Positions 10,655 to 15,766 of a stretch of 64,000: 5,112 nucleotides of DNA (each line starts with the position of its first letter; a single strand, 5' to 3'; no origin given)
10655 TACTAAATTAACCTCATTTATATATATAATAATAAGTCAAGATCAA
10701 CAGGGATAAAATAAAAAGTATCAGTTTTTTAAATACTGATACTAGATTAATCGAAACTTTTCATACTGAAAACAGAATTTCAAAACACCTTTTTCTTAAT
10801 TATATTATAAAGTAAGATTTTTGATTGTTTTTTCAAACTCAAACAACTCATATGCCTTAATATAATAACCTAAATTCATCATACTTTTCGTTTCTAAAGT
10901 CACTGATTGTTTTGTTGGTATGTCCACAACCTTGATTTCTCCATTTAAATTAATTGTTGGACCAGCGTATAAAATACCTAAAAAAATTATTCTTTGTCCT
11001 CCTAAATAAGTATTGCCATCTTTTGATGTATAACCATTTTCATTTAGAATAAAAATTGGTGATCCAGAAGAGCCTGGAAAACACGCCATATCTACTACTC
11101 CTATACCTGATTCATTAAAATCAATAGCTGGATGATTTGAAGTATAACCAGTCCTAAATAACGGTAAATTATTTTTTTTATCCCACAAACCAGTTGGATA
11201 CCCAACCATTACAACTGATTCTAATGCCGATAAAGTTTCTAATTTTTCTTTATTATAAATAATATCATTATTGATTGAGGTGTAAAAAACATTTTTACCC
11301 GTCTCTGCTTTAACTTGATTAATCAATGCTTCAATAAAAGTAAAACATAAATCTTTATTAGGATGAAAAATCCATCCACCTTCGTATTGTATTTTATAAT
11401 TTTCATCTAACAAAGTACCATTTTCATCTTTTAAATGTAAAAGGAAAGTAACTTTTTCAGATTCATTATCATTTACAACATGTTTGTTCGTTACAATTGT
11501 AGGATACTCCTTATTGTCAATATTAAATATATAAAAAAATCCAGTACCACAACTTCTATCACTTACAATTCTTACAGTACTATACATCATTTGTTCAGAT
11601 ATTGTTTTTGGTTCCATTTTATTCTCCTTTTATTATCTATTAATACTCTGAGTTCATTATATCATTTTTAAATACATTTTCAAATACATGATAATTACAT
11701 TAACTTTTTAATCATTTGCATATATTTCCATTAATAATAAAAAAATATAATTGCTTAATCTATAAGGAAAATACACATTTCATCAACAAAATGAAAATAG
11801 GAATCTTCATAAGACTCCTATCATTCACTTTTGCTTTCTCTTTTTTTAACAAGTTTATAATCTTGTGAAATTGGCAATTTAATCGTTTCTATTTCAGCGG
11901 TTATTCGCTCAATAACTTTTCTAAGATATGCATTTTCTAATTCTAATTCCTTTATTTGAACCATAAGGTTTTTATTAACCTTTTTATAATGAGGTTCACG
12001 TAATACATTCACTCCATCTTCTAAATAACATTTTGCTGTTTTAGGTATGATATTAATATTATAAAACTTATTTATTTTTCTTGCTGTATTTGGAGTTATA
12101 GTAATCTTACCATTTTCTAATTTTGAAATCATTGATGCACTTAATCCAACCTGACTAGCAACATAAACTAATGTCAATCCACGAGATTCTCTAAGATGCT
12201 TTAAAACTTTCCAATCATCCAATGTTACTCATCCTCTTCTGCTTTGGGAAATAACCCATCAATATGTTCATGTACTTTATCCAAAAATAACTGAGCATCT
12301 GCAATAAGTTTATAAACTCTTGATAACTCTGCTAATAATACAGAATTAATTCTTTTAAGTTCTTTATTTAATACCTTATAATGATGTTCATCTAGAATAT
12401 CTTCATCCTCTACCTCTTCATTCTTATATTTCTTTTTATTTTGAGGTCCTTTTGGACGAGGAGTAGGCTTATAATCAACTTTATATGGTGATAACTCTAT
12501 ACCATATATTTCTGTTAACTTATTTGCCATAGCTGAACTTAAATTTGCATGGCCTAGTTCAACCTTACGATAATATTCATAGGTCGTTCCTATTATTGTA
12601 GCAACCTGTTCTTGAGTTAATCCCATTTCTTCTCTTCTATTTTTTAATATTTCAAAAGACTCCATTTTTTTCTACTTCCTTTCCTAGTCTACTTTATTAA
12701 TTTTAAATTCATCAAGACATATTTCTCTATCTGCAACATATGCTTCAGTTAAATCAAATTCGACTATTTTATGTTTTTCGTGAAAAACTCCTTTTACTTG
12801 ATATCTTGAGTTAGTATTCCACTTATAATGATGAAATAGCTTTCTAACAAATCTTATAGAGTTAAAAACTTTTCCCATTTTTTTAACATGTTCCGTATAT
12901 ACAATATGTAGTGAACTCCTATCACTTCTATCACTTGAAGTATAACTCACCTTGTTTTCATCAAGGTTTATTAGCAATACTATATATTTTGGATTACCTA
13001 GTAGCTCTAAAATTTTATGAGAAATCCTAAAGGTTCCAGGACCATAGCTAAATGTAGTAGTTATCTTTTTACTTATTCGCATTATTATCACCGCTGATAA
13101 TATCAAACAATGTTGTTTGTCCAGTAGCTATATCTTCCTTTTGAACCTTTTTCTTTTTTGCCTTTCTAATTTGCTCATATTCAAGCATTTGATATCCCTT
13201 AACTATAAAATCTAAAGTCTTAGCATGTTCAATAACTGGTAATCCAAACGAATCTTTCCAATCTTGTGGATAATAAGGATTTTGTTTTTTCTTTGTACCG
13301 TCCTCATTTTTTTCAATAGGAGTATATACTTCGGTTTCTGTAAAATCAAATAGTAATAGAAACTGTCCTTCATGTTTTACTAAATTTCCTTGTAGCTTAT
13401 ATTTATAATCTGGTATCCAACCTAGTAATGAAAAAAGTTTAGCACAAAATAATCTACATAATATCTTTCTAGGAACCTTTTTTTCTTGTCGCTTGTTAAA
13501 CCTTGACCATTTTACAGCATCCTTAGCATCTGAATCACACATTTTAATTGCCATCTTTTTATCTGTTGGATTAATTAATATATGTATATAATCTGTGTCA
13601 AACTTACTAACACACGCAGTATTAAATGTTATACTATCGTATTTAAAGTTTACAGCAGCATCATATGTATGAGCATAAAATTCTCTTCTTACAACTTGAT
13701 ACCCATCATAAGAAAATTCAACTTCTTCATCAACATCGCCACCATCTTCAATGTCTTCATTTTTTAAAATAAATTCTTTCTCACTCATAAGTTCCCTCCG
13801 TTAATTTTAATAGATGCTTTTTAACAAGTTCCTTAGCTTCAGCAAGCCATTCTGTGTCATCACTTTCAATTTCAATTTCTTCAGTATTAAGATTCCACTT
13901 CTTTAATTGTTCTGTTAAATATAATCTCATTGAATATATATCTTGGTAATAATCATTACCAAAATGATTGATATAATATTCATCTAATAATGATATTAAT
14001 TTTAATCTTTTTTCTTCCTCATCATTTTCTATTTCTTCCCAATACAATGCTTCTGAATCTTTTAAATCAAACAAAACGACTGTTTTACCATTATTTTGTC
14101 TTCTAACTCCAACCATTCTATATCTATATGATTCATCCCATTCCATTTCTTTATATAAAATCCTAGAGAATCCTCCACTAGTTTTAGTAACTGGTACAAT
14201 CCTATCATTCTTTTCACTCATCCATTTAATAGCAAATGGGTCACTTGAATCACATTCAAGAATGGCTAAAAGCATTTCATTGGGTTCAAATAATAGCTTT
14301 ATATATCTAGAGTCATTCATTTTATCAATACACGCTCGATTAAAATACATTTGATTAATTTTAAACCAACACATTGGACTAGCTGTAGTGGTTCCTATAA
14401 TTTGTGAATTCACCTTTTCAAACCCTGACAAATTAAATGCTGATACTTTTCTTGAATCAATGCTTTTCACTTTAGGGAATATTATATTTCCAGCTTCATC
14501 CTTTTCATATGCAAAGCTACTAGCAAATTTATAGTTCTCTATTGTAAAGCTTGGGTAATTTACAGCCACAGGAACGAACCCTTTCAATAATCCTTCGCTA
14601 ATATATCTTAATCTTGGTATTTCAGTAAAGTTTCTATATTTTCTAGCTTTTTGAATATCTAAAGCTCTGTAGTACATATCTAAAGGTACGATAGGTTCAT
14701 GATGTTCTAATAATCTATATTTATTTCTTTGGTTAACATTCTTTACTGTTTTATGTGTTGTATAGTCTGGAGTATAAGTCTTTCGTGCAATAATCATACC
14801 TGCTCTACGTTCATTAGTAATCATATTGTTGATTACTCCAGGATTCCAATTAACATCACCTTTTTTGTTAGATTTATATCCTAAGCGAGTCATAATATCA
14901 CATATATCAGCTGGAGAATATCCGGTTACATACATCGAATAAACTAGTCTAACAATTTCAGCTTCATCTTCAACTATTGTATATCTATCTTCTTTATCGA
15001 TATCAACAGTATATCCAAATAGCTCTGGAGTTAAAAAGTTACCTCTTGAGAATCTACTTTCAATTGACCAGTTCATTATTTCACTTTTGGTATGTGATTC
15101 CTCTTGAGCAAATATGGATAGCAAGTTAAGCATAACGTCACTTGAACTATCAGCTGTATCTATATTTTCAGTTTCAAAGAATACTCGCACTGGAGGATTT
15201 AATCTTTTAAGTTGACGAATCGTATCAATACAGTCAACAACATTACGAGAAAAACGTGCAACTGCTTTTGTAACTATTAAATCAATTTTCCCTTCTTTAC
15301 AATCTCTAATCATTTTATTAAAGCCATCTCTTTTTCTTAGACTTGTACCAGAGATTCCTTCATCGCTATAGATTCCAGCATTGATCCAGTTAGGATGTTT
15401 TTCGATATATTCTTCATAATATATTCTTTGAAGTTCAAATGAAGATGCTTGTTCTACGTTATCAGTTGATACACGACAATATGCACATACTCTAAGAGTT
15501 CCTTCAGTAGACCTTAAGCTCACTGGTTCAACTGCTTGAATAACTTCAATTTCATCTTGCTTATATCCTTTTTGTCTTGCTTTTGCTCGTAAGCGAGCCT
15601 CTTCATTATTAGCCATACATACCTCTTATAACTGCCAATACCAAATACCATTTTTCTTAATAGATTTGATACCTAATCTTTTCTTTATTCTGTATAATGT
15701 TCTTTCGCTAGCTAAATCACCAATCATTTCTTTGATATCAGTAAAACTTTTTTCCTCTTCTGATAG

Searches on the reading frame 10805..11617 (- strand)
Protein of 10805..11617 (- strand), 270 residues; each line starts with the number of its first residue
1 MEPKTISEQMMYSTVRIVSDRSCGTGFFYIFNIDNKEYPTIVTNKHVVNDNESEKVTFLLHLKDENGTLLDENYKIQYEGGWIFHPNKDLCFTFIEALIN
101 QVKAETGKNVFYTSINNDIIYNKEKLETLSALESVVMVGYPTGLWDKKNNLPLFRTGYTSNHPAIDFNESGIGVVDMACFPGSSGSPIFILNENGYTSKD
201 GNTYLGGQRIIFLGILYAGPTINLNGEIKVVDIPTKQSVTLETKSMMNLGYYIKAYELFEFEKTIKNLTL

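Call 90: search_protein_families(library=pfam, proteins=[window:10805-11617:-], max_evalue=0.0001)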
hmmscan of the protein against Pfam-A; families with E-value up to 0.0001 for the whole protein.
window:10805-11617:- (270 aa): 1 family
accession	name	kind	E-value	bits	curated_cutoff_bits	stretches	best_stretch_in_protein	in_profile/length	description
PF13365.12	Trypsin_2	-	1.2e-07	33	27.6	1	24-189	1-135/144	Trypsin-like peptidase domain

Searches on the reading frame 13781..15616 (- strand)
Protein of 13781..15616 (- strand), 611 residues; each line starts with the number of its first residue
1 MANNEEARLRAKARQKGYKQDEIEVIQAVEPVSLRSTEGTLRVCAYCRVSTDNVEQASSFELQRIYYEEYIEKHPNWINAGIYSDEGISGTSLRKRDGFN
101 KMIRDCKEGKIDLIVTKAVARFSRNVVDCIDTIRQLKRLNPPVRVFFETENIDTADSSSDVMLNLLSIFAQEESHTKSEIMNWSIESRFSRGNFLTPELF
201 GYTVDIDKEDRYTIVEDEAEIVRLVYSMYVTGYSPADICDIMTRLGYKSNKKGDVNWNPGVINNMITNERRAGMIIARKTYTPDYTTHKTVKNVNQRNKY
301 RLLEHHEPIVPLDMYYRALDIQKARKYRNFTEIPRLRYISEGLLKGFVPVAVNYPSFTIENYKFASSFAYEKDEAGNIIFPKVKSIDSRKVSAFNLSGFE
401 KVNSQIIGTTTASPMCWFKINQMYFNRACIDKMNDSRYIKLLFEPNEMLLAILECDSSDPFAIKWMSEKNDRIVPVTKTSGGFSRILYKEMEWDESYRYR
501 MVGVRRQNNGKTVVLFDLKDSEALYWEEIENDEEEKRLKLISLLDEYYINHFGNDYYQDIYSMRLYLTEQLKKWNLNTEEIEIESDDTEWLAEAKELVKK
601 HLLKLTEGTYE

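Call 90: search_protein_families(library=pfam, proteins=[window:13781-15616:-], max_evalue=0.0001)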
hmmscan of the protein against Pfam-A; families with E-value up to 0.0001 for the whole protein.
window:13781-15616:- (611 aa): 2 families
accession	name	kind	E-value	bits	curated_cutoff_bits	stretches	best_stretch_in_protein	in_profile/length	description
PF00239.26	Resolvase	-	1.7e-27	96.7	23.3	1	44-192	2-143/145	Resolvase, N terminal domain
PF07508.19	Recombinase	-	9.3e-19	68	21.1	1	216-322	1-99/102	Recombinase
